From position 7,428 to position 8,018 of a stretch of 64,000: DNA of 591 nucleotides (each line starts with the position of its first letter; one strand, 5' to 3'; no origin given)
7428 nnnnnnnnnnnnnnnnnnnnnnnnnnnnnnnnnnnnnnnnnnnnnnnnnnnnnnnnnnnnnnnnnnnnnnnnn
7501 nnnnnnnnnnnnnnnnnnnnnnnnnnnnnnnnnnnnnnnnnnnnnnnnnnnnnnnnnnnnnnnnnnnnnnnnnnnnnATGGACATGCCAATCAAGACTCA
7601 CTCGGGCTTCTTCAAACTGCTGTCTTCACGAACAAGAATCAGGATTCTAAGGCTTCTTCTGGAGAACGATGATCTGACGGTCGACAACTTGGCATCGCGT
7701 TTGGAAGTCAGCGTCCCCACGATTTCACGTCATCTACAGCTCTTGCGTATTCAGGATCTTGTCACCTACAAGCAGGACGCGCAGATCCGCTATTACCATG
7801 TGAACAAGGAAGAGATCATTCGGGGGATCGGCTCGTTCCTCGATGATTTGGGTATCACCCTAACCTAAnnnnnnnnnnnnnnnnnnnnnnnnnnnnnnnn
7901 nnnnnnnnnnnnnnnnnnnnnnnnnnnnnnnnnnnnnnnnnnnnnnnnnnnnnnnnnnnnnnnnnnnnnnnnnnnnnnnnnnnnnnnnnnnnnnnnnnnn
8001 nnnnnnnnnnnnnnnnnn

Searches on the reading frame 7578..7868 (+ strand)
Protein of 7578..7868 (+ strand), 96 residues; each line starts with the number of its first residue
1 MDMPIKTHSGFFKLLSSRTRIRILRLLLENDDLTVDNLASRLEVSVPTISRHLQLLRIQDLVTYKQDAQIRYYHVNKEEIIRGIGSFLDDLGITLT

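Call 7: search_protein_families(library=pfam, proteins=[window:7578-7868:+], max_evalue=0.1)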
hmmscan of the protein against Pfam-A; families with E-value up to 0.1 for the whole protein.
window:7578-7868:+ (96 aa): 38 families (the best 25 are shown)
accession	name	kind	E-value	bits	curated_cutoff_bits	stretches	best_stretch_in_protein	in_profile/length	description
PF01022.26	HTH_5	-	4e-11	43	22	1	19-64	3-47/47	Bacterial regulatory protein, arsR family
PF12840.13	HTH_20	-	2.8e-10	40.5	27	1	15-63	1-49/51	Helix-turn-helix domain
PF13412.12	HTH_24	-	5.7e-08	32.6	21.9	1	18-56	3-41/48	Winged helix-turn-helix DNA-binding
PF12802.13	MarR_2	-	2.6e-07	31.2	27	1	18-67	5-55/61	MarR family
PF08279.18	HTH_11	-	6.3e-07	29.6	25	1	20-57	2-40/55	HTH domain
PF01047.28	MarR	-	9.8e-07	29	24.6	1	17-66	2-51/59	MarR family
PF25213.1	HVO_A0261_N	-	2.1e-05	24.7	35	1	14-65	7-57/86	HVO_A0261 N-terminal domain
PF25212.1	HVO_A0114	-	2.6e-05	24.4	27.6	1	11-79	16-83/84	HVO_A0114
PF01978.25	TrmB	-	6e-05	23.2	25.6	1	22-76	12-66/68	Sugar-specific transcriptional regulator TrmB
PF05043.19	Mga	-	9.5e-05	23.3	21.1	1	13-56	11-54/87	Mga helix-turn-helix domain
PF13384.12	HTH_23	-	0.00015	21.9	24.6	1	16-54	3-39/50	Homeodomain-like domain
PF08220.18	HTH_DeoR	-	0.00043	20.4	21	1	23-62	5-44/57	DeoR-like helix-turn-helix domain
PF09339.16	HTH_IclR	-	0.00077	19.6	22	1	22-63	7-49/52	IclR helix-turn-helix domain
PF00392.27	GntR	-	0.0011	19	27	1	27-66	18-58/64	Bacterial regulatory proteins, gntR family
PF13545.12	HTH_Crp_2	-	0.0012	19.2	27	1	32-66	22-56/70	Crp-like helix-turn-helix domain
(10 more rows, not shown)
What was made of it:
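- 7584..7868 (+): ArsR/SmtB-family winged-helix regulator, 94 aa, with no Cys and no canonical metal site. Pfam HTH_5 4e-11 (call 7).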

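Call 9: find_related_loci(query=window:7584-7868:+, collection=genome_contigs, flank=4000)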
Query window:7584-7868:+ (94 aa) in genome_contigs; peptide patterns used: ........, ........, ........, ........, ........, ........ (x = any residue, [..] = any of these).
600 stretches matched a pattern (row limit reached: there are more); 3 encode a relative of the query (tblastn E <= 1e-3); 3 distinct loci.
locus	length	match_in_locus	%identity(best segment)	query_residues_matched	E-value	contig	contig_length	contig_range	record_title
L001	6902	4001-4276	67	1-93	1e-39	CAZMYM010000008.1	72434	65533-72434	MAG TPA_asm: uncultured Thermotogae bacterium isolate binchicken_co243_286 genome assembly, contig: NODE_175_length_7243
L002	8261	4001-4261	32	4-91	2e-10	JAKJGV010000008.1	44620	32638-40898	MAG: Verrucomicrobia bacterium isolate UR.bin260 NODE_8_length_44620_cov_3.241924, whole genome shotgun sequence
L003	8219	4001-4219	31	5-78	2e-8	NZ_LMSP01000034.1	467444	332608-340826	Paenibacillus sp. Soil787 contig_4, whole genome shotgun sequence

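Call 20: find_homologous_proteins(query=window:7584-7868:+, max_evalue=1e-8)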
Query window:7584-7868:+ (94 aa): 23 proteins with E <= 1e-8 among 28 candidates.
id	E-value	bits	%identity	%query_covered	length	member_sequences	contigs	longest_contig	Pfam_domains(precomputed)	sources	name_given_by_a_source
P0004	1.2e-52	193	100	100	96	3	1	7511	PF01047.29,PF12840.14,PF13412.13,PF08279.19,PF01022.27,PF12802.14,PF25213.2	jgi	-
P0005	2.4e-47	176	90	100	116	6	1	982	PF01047.29,PF12840.14,PF13412.13,PF08279.19,PF01022.27,PF12802.14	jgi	jgi:ArsR family transcriptional regulator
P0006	1.8e-46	173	88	99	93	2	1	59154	PF01047.29,PF12840.14,PF13412.13,PF08279.19,PF01978.26,PF01022.27,PF12802.14,PF25213.2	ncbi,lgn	-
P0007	2.5e-46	173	88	99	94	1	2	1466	PF01047.29,PF12840.14,PF13412.13,PF08279.19,PF01978.26,PF01022.27,PF12802.14,PF08220.19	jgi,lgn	-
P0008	6.7e-40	152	77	99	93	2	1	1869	PF01047.29,PF12840.14,PF13412.13,PF08279.19,PF01978.26,PF01022.27,PF12802.14,PF08220.19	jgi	jgi:DNA-binding transcriptional ArsR family regulator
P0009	1.4e-39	151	77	99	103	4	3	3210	PF01047.29,PF12840.14,PF13412.13,PF08279.19,PF25212.3,PF13384.13,PF01978.26,PF01022.27,PF12802.14,PF08220.19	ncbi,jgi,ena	jgi:DNA-binding transcriptional ArsR family regulator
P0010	9.1e-39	149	78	99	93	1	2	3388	PF01047.29,PF12840.14,PF13412.13,PF08279.19,PF13384.13,PF01978.26,PF01022.27,PF12802.14,PF08220.19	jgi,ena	-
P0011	1.1e-38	148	74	96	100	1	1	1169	PF01047.29,PF12840.14,PF13412.13,PF08279.19,PF25212.3,PF13384.13,PF01022.27,PF09339.17,PF12802.14,PF08220.19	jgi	-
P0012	5.4e-38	146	74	100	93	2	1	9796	PF01047.29,PF12840.14,PF13412.13,PF08279.19,PF01022.27,PF12802.14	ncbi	-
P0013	3.4e-37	144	74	99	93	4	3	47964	PF01047.29,PF12840.14,PF13412.13,PF08279.19,PF25212.3,PF13384.13,PF01022.27,PF09339.17,PF12802.14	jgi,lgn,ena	-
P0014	4.8e-37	143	74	97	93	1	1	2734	PF01047.29,PF12840.14,PF13412.13,PF08279.19,PF21476.5,PF25212.3,PF01022.27,PF12802.14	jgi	jgi:DNA-binding transcriptional ArsR family regulator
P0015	8.7e-35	136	68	100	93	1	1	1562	PF01047.29,PF12840.14,PF13412.13,PF08279.19,PF21476.5,PF25212.3,PF13384.13,PF01022.27,PF09339.17,PF12802.14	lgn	-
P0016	2.3e-34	135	69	99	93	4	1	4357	PF01047.29,PF12840.14,PF13412.13,PF08279.19,PF21476.5,PF25212.3,PF13384.13,PF01022.27,PF09339.17,PF12802.14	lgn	-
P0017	6.3e-33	130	67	96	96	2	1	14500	PF01047.29,PF12840.14,PF13412.13,PF08279.19,PF25212.3,PF01022.27,PF09339.17,PF12802.14,PF25213.2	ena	-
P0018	6.2e-31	124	69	99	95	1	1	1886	PF08279.19,PF25212.3,PF13384.13,PF01022.27,PF09339.17,PF12802.14,PF08281.19,PF25213.2,PF01047.29,PF12840.14,PF13412.13,PF13545.13,PF13560.13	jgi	jgi:DNA-binding transcriptional ArsR family regulator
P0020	3.6e-29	118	65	99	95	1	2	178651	PF01047.29,PF12840.14,PF13412.13,PF08279.19,PF01022.27,PF12802.14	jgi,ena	-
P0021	2.3e-28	115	61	99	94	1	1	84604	PF01047.29,PF13412.13,PF08279.19,PF01022.27,PF12802.14,PF08220.19,PF13545.13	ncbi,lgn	-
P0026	4.6e-19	86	55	91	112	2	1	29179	PF01047.29,PF12840.14,PF13412.13,PF01022.27,PF12802.14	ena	-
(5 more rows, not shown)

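Call 21: find_encoding_contigs(protein=P0006, flank=5000, max_places=2)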
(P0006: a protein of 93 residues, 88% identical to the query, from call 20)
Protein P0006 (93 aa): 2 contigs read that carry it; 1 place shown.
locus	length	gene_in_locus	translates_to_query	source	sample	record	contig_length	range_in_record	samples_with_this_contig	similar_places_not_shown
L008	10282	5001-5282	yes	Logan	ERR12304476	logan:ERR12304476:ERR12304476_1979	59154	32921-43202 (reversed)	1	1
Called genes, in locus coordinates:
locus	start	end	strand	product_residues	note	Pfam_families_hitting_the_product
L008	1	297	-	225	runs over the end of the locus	PF03351:DOMON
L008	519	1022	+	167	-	PF12641:Flavodoxin_3 (weak), PF12724:Flavodoxin_5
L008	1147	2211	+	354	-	PF01544:CorA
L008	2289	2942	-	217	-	PF02308:MgtC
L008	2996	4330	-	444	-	PF07690:MFS_1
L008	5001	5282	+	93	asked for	PF25213:HVO_A0261_N (weak), PF01022:HTH_5, PF01047:MarR (weak), PF01978:TrmB (weak), PF12802:MarR_2 (weak), PF12840:HTH_20, PF13412:HTH_24 (weak), PF08279:HTH_11 (weak)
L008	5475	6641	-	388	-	PF01546:Peptidase_M20, PF07687:M20_dimer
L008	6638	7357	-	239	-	PF01177:Asp_Glu_race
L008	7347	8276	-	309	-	PF01875:Memo (faint)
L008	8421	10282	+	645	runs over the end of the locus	PF26549:Tricorn_N, PF02129:Peptidase_S15 (faint), PF00326:Peptidase_S9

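Call 22: find_encoding_contigs(protein=P0013, flank=5000, max_places=2)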
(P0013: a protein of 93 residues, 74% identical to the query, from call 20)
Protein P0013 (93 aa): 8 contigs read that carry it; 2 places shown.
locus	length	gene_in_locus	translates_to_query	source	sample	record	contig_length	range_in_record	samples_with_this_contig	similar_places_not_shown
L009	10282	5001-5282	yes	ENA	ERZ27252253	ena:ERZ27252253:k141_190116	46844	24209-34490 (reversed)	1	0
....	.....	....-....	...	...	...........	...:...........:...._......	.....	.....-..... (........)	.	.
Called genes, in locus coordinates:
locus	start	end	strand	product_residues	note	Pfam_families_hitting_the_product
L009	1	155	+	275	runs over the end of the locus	-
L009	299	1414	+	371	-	-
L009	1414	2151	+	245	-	PF00005:ABC_tran, PF13304:AAA_21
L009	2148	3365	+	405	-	PF12679:ABC2_membrane_2, PF12698:ABC2_membrane_3, PF01061:ABC2_membrane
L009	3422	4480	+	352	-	PF01544:CorA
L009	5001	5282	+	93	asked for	PF12840:HTH_20 (weak), PF13384:HTH_23 (weak), PF25212:HVO_A0114 (weak), PF01022:HTH_5, PF01047:MarR (weak), PF12802:MarR_2 (weak), PF13412:HTH_24, PF08279:HTH_11 (weak), +1 more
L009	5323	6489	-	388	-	PF01546:Peptidase_M20, PF07687:M20_dimer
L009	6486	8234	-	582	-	PF01177:Asp_Glu_race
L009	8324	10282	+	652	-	PF26549:Tricorn_N, PF02129:Peptidase_S15 (faint), PF00326:Peptidase_S9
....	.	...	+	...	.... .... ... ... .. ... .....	-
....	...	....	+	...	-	-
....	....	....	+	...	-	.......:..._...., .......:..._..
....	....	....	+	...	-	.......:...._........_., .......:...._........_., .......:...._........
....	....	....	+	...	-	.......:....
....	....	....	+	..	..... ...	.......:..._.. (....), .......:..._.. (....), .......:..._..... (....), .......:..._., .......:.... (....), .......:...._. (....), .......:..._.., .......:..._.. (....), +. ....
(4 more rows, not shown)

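Call 23: find_encoding_contigs(protein=P0020, flank=5000, max_places=2)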
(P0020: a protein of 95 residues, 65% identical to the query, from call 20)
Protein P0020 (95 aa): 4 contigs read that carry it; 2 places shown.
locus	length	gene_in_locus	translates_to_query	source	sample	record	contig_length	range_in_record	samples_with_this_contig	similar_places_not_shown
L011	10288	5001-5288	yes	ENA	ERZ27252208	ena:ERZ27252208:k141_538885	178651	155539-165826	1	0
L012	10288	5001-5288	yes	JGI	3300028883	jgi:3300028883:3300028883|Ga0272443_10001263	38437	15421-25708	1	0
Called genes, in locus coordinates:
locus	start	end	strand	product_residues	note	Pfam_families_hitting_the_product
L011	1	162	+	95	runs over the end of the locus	PF25213:HVO_A0261_N (faint), PF12840:HTH_20 (weak), PF25212:HVO_A0114 (weak), PF01022:HTH_5, PF01047:MarR (weak)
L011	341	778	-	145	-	-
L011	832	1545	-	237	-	-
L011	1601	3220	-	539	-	PF00118:Cpn60_TCP1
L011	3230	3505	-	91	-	PF00166:Cpn10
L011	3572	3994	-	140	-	-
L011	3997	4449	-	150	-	PF27746:Small_heat_shock_put (weak), PF00011:HSP20, PF17886:ArsA_HSP20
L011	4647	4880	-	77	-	PF07754:Ribosomal_aS21 (faint)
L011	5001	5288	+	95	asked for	PF12840:HTH_20 (weak), PF01022:HTH_5, PF01047:MarR, PF12802:MarR_2, PF13412:HTH_24 (weak), PF08279:HTH_11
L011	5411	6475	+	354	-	PF01544:CorA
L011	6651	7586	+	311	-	PF00924:MS_channel_2nd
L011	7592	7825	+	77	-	PF06305:LapA_dom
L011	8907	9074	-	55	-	-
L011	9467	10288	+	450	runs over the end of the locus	PF05496:RuvB_N, PF00158:Sigma54_activat (faint), PF00004:AAA, PF07728:AAA_5 (weak), PF16193:AAA_assoc_2, PF12002:MgsA_C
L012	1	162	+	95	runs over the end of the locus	PF25213:HVO_A0261_N (faint), PF12840:HTH_20 (weak), PF25212:HVO_A0114 (weak), PF01022:HTH_5, PF01047:MarR (weak)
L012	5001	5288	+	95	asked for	PF12840:HTH_20 (weak), PF01022:HTH_5, PF01047:MarR, PF12802:MarR_2, PF13412:HTH_24 (weak), PF08279:HTH_11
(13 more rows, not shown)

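Call 24: find_encoding_contigs(protein=P0021, flank=5000, max_places=2)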
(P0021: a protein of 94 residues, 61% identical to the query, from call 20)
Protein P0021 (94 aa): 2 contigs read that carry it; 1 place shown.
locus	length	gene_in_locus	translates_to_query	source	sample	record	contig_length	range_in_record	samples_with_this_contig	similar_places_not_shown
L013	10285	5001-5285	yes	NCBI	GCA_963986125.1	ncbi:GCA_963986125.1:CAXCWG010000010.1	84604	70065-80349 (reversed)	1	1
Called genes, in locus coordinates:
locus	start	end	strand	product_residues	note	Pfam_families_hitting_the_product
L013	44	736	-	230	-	PF14014:DUF4230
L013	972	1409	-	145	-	-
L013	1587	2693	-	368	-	-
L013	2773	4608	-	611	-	PF14326:DUF4384, PF08308:PEGA, PF00801:PKD (weak), PF18911:PKD_4, PF22352:K319L-like_PKD (faint), PF00801:PKD, PF18911:PKD_4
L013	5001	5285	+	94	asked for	PF13545:HTH_Crp_2 (weak), PF01022:HTH_5, PF01047:MarR (weak), PF12802:MarR_2, PF13412:HTH_24 (weak), PF08220:HTH_DeoR (weak), PF08279:HTH_11 (weak)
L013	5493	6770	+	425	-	PF03572:Peptidase_S41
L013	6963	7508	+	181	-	PF00929:RNase_T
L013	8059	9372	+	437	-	PF05139:Erythro_esteras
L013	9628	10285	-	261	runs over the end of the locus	PF10978:DUF2785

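Call 27: search_protein_families(library=ncbifam, proteins=[window:7584-7868:+], max_evalue=1)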
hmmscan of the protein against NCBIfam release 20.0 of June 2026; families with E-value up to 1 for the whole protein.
window:7584-7868:+ (94 aa): 36 families (the best 25 are shown)
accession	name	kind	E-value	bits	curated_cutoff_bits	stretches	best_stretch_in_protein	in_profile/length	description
NF033788.1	HTH_metalloreg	subfamily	1.2e-20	73.1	55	1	9-78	4-73/77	metalloregulator ArsR/SmtB family transcription factor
NF033789.1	repress_SdpR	subfamily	1.9e-14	53.3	100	1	10-75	2-66/79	autorepressor SdpR family transcription factor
NF007528.0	PRK10141.1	subfamily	1.5e-10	40.9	97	1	9-73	9-73/117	metalloregulator ArsR/SmtB family transcription factor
NF045707.1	Dbac_1936_reg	equivalog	2.6e-08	33.8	115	1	9-80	10-80/99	ArsR/SmtB-type metalloregulator TsoR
NF040642.1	sulf_sens_BigR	equivalog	4.3e-07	29.9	155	1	8-80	12-83/95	sulfite-sensing transcriptional repressor BigR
TIGR01884.1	cas_HTH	subfamily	9.2e-07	28.4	60.2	1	13-75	139-200/202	CRISPR-associated CARF protein Csa3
NF053606.1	Sta1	subfamily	1.2e-06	28.5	80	1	15-84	19-95/100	Sta1 family transcriptional regulator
NF041413.1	ArsR_Rv2640c_fam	equivalog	1.4e-06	28.7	155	1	11-77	37-105/118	Rv2640c family ArsR-like transcriptional regulator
NF053755.1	MsvR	equivalog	2.6e-06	27.3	220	1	10-67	7-63/236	transcriptional factor MsvR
TIGR02702.1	SufR_cyano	equivalog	5.5e-06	26.2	178.8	1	17-67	2-52/208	iron-sulfur cluster biosynthesis transcriptional regulator SufR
NF047906.1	CdPbTransRegCmtR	equivalog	1.3e-05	25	150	1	12-83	17-87/104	Cd(II)/Pb(II)-sensing metalloregulatory transcriptional regulator CmtR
NF041397.1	TranRegGlpR_Halo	equivalog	3.4e-05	23.6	300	1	17-60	6-49/253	HTH-type transcriptional regulator GlpR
NF007720.0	PRK10411.1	equivalog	6e-05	22.5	259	1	19-72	7-59/243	L-fucose operon activator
NF040939.2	trans_reg_lrs14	equivalog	7.5e-05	22.7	90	1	15-66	20-72/103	Lrs14 family HTH-type transcriptional regulator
NF045644.1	TransRegBhcR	equivalog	0.00014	21.2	350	1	18-81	28-89/267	HTH-type transcriptional regulator BhcR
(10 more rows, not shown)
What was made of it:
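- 7584..7868 (+): NCBIfam HTH_metalloreg 73 bits, above the cutoff of 55 (call 27).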

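Call 29: find_related_loci(query=A4, collection=metagenome_contigs, flank=2500)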
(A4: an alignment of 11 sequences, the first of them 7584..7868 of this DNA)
Query A4 (94 aa) in metagenome_contigs; peptide patterns used: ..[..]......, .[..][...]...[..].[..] (x = any residue, [..] = any of these).
175 stretches matched a pattern; 89 encode a relative of the query (tblastn E <= 1e-3); the best 80 are kept; 80 distinct loci.
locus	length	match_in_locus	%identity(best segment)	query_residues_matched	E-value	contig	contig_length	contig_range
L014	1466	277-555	88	1-93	3e-54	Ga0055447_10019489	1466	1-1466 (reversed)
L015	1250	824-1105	91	1-94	1e-49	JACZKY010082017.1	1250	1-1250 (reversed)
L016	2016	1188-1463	78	1-93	1e-45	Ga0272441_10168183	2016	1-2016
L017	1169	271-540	74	4-93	6e-47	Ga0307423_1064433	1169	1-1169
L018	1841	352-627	76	1-93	1e-45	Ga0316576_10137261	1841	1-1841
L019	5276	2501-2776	74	1-93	1e-43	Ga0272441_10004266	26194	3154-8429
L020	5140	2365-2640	73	1-93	1e-43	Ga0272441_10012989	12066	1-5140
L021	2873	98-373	73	1-93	3e-43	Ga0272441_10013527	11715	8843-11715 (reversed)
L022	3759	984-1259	70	1-93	6e-40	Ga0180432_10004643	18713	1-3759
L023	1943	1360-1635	68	1-93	8e-40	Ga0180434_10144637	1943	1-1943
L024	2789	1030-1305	69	1-93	6e-39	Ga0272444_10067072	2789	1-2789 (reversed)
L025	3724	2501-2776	66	1-93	8e-39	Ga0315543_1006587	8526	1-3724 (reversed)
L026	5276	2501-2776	67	1-93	2e-38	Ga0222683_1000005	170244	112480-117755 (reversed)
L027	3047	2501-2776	67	1-93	2e-38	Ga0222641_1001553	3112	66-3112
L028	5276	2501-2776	67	1-93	2e-38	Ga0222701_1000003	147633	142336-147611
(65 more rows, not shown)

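Call 43: search_solved_structures(query=A4, max_evalue=0.001)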
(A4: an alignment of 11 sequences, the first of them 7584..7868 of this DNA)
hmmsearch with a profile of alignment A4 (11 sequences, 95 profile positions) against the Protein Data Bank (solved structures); distinct sequences matched with E-value up to 0.001: 30.
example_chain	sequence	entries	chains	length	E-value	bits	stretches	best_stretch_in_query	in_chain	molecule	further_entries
3jth_A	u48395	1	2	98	1.3e-14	57.3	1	6-86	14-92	Transcription activator HlyU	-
5znx_A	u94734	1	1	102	1.5e-14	57.1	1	6-86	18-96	Transcriptional activator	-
4k2e_A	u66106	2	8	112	1.1e-12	51.2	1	6-83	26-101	Transcriptional activator HlyU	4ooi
4omy_A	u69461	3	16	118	3.5e-12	49.5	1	6-82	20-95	NolR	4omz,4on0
1r22_A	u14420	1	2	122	1.9e-11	47.2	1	3-89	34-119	Transcriptional repressor smtB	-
1r1t_A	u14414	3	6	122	2.9e-11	46.6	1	3-88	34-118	Transcriptional repressor smtB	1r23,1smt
7p6f_AAA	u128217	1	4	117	6.6e-10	42.2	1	6-87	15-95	Transcriptional regulator SrnR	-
6jmi_A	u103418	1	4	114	1.9e-08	37.6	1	5-82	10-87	Uncharacterized HTH-type transcriptional regulator Rv0081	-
2kjb_A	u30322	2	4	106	3e-08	36.9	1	7-84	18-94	CzrA protein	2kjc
1r1u_A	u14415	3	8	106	3e-08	36.9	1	7-84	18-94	repressor protein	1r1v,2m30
4ggg_A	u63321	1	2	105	3.5e-08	36.7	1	7-84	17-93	Repressor protein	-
6cdb_A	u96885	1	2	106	4e-08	36.5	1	7-84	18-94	ArsR family transcriptional regulator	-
9t6t_A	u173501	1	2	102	4.5e-08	36.4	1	6-81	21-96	Lmo1102 protein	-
9t6r_A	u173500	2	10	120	5.3e-08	36.2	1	6-81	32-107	Lmo1102 protein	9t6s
1u2w_A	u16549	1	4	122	6.1e-08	35.9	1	6-82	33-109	Cadmium efflux system accessory protein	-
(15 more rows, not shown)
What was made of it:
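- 7584..7868 (+): Closest solved relatives are HlyU, NolR and SmtB (call 43).
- On ArsR/SmtB family transcription factors: PDB profile hits to HlyU, NolR, SmtB and CzrA (call 43).
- Closest known: Non-metal ArsR-family regulators. Same: HlyU and NolR are the best solved sequence relatives (E 1e-14 to 1e-12, call 43).
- ArsR/SmtB family membership (calls 7, 27, 43).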

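Call 54: search_protein_families(library=pfam, proteins=[L011:3572-3994:-, L011:3997-4449:-], max_evalue=1)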
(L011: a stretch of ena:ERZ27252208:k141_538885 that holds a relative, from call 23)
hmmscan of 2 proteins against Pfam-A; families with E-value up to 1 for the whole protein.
L011:3572-3994:- (140 aa): 0 families

L011:3997-4449:- (150 aa): 2 families
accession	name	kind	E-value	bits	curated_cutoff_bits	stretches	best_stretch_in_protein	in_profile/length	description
PF00011.27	HSP20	-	4.7e-20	72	20.8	1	47-148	3-100/102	Hsp20/alpha crystallin family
PF17886.7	ArsA_HSP20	-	1.2e-08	34.8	22.5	1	51-131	2-62/63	HSP20-like domain found in ArsA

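Call 63: list_cluster_members(proteins=[P0004, P0006, P0009, P0012, P0021, P0001, P0017, P0026])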
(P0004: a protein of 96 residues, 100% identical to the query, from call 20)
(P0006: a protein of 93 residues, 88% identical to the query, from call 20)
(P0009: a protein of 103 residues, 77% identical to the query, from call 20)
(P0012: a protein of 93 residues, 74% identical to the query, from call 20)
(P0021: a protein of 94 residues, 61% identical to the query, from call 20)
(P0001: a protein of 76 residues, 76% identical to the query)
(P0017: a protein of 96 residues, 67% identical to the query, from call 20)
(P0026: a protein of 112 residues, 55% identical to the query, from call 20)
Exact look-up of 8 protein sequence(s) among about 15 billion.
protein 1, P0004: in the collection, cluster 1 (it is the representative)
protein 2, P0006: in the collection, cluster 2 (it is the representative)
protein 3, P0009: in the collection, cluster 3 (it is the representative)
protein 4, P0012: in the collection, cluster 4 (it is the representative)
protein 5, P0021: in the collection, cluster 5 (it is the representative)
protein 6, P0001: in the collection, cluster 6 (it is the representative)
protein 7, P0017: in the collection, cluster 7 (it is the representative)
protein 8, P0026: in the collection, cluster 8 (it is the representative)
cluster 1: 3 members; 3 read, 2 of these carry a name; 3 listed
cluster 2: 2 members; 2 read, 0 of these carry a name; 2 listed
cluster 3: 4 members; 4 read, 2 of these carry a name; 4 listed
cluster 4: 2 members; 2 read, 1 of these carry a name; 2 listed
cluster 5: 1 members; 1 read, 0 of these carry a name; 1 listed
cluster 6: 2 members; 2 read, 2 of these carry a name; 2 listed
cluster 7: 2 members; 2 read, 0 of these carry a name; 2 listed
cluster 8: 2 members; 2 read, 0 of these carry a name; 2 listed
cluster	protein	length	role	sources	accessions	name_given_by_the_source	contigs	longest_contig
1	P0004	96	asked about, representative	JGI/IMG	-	-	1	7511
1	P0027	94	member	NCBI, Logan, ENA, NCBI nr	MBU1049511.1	metalloregulator ArsR/SmtB family transcription factor [Candidatus Bipolaricaulota ...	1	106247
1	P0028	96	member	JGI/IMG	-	DNA-binding transcriptional ArsR family regulator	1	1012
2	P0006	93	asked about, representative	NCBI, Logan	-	-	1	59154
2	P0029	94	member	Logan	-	-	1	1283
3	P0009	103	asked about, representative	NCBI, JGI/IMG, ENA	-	DNA-binding transcriptional ArsR family regulator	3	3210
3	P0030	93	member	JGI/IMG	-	ArsR family transcriptional regulator, virulence genes transcriptional regulator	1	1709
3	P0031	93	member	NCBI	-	-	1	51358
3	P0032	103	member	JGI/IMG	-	-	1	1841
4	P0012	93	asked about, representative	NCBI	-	-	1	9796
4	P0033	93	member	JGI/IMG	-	DNA-binding transcriptional ArsR family regulator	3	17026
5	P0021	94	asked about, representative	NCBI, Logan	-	-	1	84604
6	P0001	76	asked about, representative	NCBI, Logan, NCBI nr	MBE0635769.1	hypothetical protein IH601_07225 [Candidatus Bipolaricaulota bacterium] | hypothetical protein [Candidatus Bipolaricaulota bacterium]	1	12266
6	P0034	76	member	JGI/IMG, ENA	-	predicted RNA-binding Zn-ribbon protein involved in translation (DUF1610 family)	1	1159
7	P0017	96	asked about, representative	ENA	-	-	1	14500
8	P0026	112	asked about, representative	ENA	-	-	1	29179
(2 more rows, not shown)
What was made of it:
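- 7584..7868 (+): Its 90%-identity cluster (representative P0004, 100% identical) also holds MBU1049511.1, Candidatus Bipolaricaulota (calls 20, 63).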
